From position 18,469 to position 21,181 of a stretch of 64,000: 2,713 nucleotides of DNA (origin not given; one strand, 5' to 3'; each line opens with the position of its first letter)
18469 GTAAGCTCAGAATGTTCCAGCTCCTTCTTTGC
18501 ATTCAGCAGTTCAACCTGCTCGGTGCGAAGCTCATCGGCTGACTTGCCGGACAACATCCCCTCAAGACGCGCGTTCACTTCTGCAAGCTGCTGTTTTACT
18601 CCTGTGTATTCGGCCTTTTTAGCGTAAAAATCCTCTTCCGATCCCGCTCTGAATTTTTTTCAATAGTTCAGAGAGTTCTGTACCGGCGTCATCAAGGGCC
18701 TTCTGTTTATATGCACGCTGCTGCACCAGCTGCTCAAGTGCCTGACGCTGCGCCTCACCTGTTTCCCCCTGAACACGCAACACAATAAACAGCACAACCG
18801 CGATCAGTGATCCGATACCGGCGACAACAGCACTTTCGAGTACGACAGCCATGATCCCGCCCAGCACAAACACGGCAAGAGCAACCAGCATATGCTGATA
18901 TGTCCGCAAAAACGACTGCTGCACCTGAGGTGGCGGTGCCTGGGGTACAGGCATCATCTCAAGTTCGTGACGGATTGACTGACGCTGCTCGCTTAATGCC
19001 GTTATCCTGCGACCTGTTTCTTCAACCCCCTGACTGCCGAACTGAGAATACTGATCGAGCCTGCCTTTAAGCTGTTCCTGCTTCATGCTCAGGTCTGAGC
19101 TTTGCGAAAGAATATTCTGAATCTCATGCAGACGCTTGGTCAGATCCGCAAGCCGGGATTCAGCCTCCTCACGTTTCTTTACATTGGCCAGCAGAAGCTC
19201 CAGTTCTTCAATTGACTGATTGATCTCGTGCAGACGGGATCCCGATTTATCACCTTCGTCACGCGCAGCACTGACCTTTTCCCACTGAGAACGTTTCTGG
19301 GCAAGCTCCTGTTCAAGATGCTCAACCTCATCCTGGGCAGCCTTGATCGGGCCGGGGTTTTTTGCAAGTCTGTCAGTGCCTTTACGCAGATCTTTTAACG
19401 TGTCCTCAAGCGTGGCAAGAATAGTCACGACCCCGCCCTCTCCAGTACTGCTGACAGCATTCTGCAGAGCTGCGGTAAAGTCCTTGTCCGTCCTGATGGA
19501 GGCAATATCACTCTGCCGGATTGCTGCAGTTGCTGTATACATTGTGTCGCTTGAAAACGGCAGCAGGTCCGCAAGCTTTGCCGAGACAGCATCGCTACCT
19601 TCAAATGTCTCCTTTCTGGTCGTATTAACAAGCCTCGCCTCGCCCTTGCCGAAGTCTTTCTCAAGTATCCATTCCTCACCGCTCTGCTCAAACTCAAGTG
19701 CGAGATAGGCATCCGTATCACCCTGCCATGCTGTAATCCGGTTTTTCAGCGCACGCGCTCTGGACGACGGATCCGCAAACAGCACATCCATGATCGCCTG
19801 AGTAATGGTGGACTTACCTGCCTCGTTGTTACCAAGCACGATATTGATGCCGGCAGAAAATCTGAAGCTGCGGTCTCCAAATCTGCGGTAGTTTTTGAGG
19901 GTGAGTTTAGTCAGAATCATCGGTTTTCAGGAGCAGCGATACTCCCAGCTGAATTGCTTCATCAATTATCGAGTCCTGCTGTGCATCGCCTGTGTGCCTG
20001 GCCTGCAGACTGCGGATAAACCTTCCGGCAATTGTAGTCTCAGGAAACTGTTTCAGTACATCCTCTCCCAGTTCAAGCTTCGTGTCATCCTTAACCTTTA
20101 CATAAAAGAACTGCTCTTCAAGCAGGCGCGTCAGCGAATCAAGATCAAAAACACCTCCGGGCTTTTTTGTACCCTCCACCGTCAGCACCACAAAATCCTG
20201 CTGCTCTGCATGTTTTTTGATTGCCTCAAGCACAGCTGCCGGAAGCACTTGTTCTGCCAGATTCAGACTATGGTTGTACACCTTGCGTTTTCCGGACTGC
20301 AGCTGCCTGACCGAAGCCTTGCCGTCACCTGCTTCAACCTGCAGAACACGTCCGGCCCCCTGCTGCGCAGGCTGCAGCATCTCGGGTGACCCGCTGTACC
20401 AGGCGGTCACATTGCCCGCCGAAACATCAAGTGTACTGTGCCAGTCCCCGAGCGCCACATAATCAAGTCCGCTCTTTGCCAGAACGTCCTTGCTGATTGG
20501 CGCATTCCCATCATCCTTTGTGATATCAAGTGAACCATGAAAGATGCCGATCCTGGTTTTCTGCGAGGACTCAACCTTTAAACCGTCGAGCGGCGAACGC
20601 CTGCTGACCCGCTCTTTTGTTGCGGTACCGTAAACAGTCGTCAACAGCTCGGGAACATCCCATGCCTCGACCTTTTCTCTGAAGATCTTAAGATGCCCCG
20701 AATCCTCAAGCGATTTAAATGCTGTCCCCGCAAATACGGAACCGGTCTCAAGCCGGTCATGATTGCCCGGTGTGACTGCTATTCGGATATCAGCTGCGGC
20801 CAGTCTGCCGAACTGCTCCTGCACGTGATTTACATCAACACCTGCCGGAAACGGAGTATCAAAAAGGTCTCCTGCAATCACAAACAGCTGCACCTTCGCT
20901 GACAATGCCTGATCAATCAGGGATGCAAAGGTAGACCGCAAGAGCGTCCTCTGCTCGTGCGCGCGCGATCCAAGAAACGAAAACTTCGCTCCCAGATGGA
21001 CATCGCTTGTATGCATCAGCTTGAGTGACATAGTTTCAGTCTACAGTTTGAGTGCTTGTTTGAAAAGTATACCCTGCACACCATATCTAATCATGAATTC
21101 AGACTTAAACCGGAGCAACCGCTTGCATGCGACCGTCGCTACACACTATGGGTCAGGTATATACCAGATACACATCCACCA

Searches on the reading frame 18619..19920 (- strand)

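Call 32: search_protein_families(library=pfam, proteins=[window:18619-19920:-], max_evalue=0.001)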
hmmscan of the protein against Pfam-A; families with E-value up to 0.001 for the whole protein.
window:18619-19920:- (433 aa): 5 families
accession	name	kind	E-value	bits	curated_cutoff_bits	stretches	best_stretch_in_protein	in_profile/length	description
PF13476.12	AAA_23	-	1.1e-13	52.7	27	1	5-317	1-197/201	AAA domain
PF13175.12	AAA_15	-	3e-12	47.3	32.1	1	1-307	1-291/374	AAA ATPase domain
PF13514.12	AAA_27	-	2e-11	44.3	22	1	1-52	1-55/206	AAA domain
PF13555.12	AAA_29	-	1.8e-06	28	27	1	3-51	1-50/61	P-loop containing region of AAA domain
PF02463.25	SMC_N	-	2.8e-06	27.4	40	1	3-120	2-127/220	RecF/RecN/SMC N terminal domain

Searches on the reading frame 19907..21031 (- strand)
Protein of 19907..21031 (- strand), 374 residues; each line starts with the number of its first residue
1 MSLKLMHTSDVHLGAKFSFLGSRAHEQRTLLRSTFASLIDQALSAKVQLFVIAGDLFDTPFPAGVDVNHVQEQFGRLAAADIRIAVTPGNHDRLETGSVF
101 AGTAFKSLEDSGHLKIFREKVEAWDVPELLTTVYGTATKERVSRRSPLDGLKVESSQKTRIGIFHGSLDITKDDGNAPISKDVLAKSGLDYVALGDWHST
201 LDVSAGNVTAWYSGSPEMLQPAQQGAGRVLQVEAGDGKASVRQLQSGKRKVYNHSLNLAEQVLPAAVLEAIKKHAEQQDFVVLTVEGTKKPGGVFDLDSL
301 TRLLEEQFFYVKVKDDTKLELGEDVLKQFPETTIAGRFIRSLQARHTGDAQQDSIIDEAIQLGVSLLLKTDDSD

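Call 32: search_protein_families(library=pfam, proteins=[window:19907-21031:-], max_evalue=0.001)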
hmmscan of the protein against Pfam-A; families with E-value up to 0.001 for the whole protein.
window:19907-21031:- (374 aa): 1 family
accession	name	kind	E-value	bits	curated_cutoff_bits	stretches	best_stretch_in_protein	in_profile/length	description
PF00149.33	Metallophos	-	8.4e-13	49.6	21.5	1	4-199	2-190/191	Calcineurin-like phosphoesterase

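Call 71: find_encoding_contigs(protein=window:19907-21031:-, flank=4000, max_places=4)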
Protein window:19907-21031:- (374 aa): 3 contigs read that carry it; 1 place shown.
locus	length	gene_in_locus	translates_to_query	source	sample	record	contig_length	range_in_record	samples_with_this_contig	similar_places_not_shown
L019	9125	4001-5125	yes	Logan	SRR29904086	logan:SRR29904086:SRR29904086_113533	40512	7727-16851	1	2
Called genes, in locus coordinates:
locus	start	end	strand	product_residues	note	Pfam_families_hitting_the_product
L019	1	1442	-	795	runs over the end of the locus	PF16927:HisKA_7TM (weak), PF13185:GAF_2, PF00512:HisKA (weak), PF02518:HATPase_c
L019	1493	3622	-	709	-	-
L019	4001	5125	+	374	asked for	PF00149:Metallophos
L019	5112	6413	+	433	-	PF02463:SMC_N (weak), PF13175:AAA_15, PF13476:AAA_23, PF13514:AAA_27, PF13555:AAA_29 (weak)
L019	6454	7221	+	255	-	-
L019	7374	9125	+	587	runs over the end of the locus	PF08486:SpoIID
